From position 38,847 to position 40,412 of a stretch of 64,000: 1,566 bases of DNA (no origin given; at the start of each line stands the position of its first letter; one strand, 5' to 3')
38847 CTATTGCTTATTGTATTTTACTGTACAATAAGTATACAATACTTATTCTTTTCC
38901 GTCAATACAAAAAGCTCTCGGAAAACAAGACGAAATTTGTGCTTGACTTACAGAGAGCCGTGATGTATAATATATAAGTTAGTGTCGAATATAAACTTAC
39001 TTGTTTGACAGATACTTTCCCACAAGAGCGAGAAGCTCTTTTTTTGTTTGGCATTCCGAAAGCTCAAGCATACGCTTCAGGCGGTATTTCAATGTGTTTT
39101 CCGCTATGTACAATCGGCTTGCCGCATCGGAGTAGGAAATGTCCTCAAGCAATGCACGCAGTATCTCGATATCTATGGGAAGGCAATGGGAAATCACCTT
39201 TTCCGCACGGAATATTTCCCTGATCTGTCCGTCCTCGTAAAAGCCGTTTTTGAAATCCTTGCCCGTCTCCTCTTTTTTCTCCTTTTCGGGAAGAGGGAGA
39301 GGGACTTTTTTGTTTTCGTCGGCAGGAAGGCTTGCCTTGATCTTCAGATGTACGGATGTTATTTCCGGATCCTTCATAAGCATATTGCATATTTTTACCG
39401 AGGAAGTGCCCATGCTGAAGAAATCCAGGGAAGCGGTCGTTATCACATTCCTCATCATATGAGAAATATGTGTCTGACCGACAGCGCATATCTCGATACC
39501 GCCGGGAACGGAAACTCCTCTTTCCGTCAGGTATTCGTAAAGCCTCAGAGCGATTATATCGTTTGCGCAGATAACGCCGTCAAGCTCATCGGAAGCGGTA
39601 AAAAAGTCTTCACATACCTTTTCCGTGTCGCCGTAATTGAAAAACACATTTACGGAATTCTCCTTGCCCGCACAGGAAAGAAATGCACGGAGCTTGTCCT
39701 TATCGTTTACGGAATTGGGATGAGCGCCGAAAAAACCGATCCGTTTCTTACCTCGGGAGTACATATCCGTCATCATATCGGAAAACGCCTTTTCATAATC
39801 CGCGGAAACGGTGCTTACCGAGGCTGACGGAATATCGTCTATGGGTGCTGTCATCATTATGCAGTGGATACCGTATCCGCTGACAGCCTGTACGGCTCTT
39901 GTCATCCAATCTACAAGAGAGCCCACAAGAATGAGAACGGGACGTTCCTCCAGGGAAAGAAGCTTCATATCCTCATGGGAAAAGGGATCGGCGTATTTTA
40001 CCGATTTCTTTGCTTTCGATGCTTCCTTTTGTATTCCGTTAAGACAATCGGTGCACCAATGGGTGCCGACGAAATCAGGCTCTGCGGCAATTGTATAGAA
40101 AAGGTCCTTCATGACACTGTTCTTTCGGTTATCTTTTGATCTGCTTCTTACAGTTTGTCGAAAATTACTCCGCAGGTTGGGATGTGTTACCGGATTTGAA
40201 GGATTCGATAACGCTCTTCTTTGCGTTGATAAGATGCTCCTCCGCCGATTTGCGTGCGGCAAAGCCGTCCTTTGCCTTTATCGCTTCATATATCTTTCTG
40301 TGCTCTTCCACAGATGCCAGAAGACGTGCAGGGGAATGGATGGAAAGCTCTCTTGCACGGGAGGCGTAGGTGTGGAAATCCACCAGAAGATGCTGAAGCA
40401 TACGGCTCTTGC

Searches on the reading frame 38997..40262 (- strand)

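Call 58: search_protein_families(library=pfam, proteins=[window:38997-40262:-], max_evalue=0.00001)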
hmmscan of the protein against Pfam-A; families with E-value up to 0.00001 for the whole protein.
window:38997-40262:- (421 aa): 2 families
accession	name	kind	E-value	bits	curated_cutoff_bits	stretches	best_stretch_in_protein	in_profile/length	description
PF13377.12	Peripla_BP_3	-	1.3e-12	48.5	26.5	1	167-303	4-152/167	Periplasmic binding protein-like domain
PF13556.12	HTH_30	-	9.8e-07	28.9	27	1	366-405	3-43/59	PucR C-terminal helix-turn-helix domain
